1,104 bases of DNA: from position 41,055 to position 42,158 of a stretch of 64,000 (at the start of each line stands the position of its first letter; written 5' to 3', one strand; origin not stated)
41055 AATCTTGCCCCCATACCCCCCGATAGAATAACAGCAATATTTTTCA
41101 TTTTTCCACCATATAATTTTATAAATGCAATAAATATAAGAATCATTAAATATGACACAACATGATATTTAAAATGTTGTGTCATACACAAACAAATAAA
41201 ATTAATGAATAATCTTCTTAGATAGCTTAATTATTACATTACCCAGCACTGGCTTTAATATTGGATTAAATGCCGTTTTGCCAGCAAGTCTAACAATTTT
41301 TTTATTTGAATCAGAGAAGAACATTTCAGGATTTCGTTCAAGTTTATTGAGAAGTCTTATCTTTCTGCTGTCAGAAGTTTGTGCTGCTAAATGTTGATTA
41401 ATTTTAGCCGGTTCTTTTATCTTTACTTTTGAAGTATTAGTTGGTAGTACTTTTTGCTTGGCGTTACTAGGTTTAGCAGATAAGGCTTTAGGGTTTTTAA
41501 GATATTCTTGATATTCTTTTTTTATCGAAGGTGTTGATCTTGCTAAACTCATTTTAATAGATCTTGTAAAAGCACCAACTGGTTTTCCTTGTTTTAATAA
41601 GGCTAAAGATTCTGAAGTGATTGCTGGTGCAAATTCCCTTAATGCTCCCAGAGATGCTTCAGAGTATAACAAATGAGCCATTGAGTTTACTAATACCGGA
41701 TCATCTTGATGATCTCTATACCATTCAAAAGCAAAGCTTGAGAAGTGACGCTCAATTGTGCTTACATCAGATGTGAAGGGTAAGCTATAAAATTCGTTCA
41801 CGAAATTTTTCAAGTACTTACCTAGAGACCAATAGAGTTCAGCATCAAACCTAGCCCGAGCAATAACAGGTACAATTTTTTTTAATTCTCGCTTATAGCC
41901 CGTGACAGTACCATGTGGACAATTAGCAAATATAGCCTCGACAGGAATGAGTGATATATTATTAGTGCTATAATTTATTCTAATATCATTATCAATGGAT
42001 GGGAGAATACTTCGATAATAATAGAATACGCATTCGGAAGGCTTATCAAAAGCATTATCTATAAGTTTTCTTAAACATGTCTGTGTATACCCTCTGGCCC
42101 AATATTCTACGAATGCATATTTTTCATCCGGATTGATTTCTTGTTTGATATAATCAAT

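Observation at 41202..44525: Multidomain putative capsule polymerase: TagF-like, HAD-like and an unassigned C-terminal domain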

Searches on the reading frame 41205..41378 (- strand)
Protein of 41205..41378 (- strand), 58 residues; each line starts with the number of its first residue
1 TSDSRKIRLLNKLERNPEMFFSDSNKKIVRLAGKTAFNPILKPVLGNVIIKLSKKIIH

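Call 61: find_homologous_proteins(query=A2, max_evalue=0.001)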
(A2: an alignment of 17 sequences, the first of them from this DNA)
Query A2 (17 sequences) (58 aa, profile of the alignment): 1 proteins with E <= 0.001 among 668 candidates.
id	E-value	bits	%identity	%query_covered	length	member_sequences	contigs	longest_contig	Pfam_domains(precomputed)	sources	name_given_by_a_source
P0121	9.7e-21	91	98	100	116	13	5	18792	-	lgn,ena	-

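Call 69: search_protein_representatives(alignment_id=A2)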
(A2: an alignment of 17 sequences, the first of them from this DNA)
Query: 17 sequences, 57 profile positions. Proteins with E-value up to 0.001 (for the whole library): 54; up to 1e-10: 9; up to 1e-30: 1. The best 54 are listed.
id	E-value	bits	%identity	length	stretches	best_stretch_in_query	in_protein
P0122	1.3e-47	175.7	-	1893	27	25-55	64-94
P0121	3.1e-21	91.3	-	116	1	1-55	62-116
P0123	6.9e-21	90.1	-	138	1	1-55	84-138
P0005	9.3e-18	80.1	-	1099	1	1-55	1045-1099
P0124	2.1e-16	75.8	-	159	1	2-55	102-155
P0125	1.2e-15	73.3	-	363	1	3-55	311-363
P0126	3.6e-15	71.8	-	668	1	2-56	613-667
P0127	6.6e-13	64.6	-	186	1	1-55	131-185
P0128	2.2e-11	59.7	-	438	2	5-32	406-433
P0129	3.4e-10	55.9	-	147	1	3-54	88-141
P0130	7.9e-10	54.7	-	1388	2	3-38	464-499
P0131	4.7e-08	49.0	-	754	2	5-33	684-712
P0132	2.7e-07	46.6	-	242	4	23-50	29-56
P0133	2.9e-07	46.5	-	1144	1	1-55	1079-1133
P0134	9.9e-07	44.8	-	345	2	1-30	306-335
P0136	1.5e-06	44.2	-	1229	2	5-31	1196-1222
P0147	8.8e-05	38.6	-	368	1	4-33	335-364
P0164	6.6e-04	35.8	-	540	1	1-29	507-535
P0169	8.7e-04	35.4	-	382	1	4-34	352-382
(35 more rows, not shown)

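Call 76: profile_search(alignment_id=A4)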
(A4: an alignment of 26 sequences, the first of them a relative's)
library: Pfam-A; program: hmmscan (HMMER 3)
A. the first sequence (382 residues): domains with independent E <= 10: 2; with E <= 0.001: 2
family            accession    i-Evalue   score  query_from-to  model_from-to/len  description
Glyco_transf_8    PF01501.26    1.8e-27    97.0       6-269         2-248/253  Glycosyl transferase family 8
Glyco_transf_24   PF18404.7     6.7e-05    22.9      22-133        20-128/268  Glucosyltransferase 24
B. every sequence of the alignment scanned on its own (26 sequences): families by number of members that match
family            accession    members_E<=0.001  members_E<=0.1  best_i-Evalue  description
Glycos_transf_2   PF00535.33                 8               8        9.1e-38  Glycosyl transferase family 2
Glyco_tranf_2_3   PF13641.12                 8               8        4.2e-15  Glycosyltransferase like family 2
Glyco_tranf_2_2   PF10111.15                 7               7        1.1e-12  Glycosyltransferase like family 2
Capsule_synth     PF05159.20                 4               5        2.0e-33  Capsule polysaccharide biosynthesis protein
Methyltransf_21   PF05050.19                 4               4        6.0e-21  Methyltransferase FkbM domain
TRM5-TYW2_MTfase  PF02475.24                 3               3        3.7e-08  TRM5/TYW2 methyltransferase domain
Glyco_transf_8    PF01501.26                 2               2        8.9e-48  Glycosyl transferase family 8
Glyco_transf_24   PF18404.7                  2               2        2.2e-11  Glucosyltransferase 24
Glyco_transf_61   PF04577.19                 2               2        1.4e-10  Glycosyltransferase 61
V_cholerae_RfbT   PF05575.17                 1               3        2.1e-05  Vibrio cholerae RfbT protein
MptE-like         PF01973.23                 1               1        1.5e-19  6-hydroxymethylpterin diphosphokinase MptE-like
WavE              PF07507.16                 1               1        4.0e-18  WavE lipopolysaccharide synthesis
Methyltransf_24   PF13578.12                 1               1        9.9e-15  Methyltransferase domain
Glycos_transf_1   PF00534.26                 1               1        1.1e-08  Glycosyl transferases group 1
Glyco_trans_1_4   PF13692.12                 1               1        2.3e-07  Glycosyl transferases group 1
Glyco_trans_1_2   PF13524.12                 1               1        3.1e-05  Glycosyl transferase-like
Hydrolase         PF00702.32                 1               1        1.2e-04  haloacid dehalogenase-like hydrolase
HAD_2             PF13419.12                 1               1        2.0e-04  Haloacid dehalogenase-like hydrolase
Glyco_trans_2_3   PF13632.12                 1               1        6.8e-04  Glycosyl transferase family group 2
Methyltr_RsmB-F   PF01189.24                 1               1        7.1e-04  16S rRNA methyltransferase RsmB/F

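Call 86: find_encoding_contigs(protein=P0169, flank=9000, max_places=2)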
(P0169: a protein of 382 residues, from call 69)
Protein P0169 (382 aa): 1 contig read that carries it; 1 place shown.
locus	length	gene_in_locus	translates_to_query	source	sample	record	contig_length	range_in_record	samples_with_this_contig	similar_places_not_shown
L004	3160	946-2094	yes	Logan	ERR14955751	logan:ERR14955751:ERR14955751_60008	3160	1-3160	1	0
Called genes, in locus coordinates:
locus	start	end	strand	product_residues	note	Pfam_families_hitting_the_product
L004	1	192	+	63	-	?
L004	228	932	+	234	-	PF01501:Glyco_transf_8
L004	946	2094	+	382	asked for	PF01501:Glyco_transf_8, PF18404:Glyco_transf_24 (faint)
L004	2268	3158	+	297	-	?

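Call 87: find_encoding_contigs(protein=P0147, flank=9000, max_places=2)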
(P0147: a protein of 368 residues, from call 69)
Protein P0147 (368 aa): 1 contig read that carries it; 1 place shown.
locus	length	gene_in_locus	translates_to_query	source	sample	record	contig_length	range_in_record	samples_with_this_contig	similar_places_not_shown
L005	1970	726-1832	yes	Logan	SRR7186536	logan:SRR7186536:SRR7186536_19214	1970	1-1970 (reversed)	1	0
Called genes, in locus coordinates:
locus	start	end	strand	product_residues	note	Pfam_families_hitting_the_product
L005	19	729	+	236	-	-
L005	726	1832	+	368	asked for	PF00535:Glycos_transf_2 (faint), PF13641:Glyco_tranf_2_3 (weak)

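Call 88: find_encoding_contigs(protein=P0131, flank=10000, max_places=1)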
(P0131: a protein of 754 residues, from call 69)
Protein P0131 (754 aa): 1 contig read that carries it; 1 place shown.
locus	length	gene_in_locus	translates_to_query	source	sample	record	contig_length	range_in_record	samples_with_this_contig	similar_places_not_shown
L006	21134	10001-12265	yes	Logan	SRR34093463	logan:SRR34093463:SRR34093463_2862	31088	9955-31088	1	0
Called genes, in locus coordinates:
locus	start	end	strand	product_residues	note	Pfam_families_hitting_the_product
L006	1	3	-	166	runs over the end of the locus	PF09346:SMI1_KNR4, PF14568:SUKH_6 (weak)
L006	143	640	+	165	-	-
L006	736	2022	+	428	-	PF09925:DUF2157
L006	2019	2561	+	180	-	PF14345:GDYXXLXY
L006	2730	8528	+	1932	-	PF05099:TerB (weak), PF13195:DUF4011, PF13086:AAA_11 (weak), PF13087:AAA_12, PF18741:MTES_1575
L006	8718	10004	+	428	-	-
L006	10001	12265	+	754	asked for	PF00535:Glycos_transf_2, PF10111:Glyco_tranf_2_2, PF13641:Glyco_tranf_2_3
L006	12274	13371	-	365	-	PF13489:Methyltransf_23, PF08241:Methyltransf_11, PF08242:Methyltransf_12, PF13649:Methyltransf_25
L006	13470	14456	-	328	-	PF00196:GerE, PF08281:Sigma70_r4_2 (weak)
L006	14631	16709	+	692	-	-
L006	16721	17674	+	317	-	-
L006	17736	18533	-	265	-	PF00106:adh_short, PF08659:KR, PF01370:Epimerase (weak), PF13561:adh_short_C2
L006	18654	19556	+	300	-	PF00126:HTH_1, PF03466:LysR_substrate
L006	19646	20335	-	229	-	PF07884:VKOR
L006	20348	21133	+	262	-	?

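Call 89: find_encoding_contigs(protein=P0164, flank=10000, max_places=1)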
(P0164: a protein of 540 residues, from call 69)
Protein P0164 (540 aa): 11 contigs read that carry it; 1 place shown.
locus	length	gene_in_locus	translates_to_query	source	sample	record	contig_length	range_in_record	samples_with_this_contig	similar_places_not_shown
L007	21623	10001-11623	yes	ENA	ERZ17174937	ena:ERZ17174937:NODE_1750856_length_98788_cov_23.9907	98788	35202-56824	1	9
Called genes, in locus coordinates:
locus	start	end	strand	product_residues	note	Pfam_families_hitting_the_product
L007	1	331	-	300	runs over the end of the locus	PF00126:HTH_1, PF03466:LysR_substrate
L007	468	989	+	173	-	PF02525:Flavodoxin_2, PF03358:FMN_red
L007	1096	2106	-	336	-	-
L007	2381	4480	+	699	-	PF10605:3HBOH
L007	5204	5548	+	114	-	PF01061:ABC2_membrane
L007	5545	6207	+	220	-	PF00005:ABC_tran, PF13304:AAA_21 (faint)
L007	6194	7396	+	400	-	-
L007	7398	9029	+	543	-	PF02563:Poly_export, PF10531:SLBB (faint), PF22461:SLBB_2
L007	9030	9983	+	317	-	PF00534:Glycos_transf_1, PF13692:Glyco_trans_1_4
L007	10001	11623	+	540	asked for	PF05159:Capsule_synth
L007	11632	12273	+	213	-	PF25084:LbH_EIF2B (faint), PF25087:GMPPB_C (faint), PF00132:Hexapep, PF14602:Hexapep_2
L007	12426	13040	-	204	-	PF05598:DUF772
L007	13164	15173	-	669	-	PF05159:Capsule_synth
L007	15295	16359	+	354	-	PF01073:3Beta_HSD, PF01370:Epimerase, PF02719:Polysacc_synt_2, PF04321:RmlD_sub_bind, PF16363:GDP_Man_Dehyd, PF07993:NAD_binding_4 (weak)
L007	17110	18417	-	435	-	PF22694:CtpB_N-like, PF00595:PDZ, PF13180:PDZ_2, PF17820:PDZ_6, PF03572:Peptidase_S41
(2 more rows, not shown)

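Call 90: find_encoding_contigs(protein=P0136, flank=10000, max_places=1)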
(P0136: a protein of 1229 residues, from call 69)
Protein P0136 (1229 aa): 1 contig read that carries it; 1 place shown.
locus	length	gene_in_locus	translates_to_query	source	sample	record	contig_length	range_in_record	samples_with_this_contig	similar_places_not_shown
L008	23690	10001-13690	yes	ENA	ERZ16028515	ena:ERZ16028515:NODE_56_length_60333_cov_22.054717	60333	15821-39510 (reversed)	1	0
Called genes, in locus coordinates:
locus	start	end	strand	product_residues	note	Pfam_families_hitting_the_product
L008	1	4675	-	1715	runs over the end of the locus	PF00069:Pkinase, PF07714:PK_Tyr_Ser-Thr, PF13191:AAA_16, PF01590:GAF, PF13185:GAF_2, PF00512:HisKA, PF02518:HATPase_c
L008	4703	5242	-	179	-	PF00072:Response_reg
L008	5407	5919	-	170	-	-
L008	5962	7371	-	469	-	PF03315:SDH_beta, PF03313:SDH_alpha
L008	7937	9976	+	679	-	PF13489:Methyltransf_23, PF08241:Methyltransf_11, PF08242:Methyltransf_12, PF13649:Methyltransf_25, PF13847:Methyltransf_31, PF13439:Glyco_transf_4, PF20706:GT4-conflict, PF00534:Glycos_transf_1, +2 more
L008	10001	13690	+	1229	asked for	PF05159:Capsule_synth, PF00535:Glycos_transf_2, PF10111:Glyco_tranf_2_2, PF13641:Glyco_tranf_2_3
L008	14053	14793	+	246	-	-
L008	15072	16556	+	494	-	PF00092:VWA, PF13519:VWA_2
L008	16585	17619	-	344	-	PF01212:Beta_elim_lyase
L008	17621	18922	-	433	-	PF01321:Creatinase_N, PF00557:Peptidase_M24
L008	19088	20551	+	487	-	PF04055:Radical_SAM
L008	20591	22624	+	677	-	PF00652:Ricin_B_lectin (faint), PF14200:RicinB_lectin_2, PF00030:Crystall (faint)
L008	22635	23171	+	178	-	-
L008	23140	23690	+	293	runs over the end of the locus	-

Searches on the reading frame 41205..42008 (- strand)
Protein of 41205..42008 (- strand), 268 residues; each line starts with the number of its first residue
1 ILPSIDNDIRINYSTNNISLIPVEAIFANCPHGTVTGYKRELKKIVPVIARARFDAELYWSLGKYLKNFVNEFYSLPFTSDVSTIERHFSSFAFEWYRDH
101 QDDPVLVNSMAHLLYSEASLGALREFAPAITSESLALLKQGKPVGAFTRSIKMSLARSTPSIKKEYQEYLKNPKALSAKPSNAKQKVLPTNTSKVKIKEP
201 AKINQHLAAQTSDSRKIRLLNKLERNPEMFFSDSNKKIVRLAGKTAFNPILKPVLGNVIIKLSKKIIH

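Call 40: search_solved_structures(query=window:41205-42008:-, max_evalue=10, show_alignments=1)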
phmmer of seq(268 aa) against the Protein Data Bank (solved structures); distinct sequences matched with E-value up to 10: 2.
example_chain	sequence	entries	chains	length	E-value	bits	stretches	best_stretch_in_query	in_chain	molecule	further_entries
9h50_A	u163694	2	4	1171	4.5e-08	36.2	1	21-181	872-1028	Bcs3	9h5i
8a0c_A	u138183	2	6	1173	4.5e-08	36.2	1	21-181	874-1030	Bcs3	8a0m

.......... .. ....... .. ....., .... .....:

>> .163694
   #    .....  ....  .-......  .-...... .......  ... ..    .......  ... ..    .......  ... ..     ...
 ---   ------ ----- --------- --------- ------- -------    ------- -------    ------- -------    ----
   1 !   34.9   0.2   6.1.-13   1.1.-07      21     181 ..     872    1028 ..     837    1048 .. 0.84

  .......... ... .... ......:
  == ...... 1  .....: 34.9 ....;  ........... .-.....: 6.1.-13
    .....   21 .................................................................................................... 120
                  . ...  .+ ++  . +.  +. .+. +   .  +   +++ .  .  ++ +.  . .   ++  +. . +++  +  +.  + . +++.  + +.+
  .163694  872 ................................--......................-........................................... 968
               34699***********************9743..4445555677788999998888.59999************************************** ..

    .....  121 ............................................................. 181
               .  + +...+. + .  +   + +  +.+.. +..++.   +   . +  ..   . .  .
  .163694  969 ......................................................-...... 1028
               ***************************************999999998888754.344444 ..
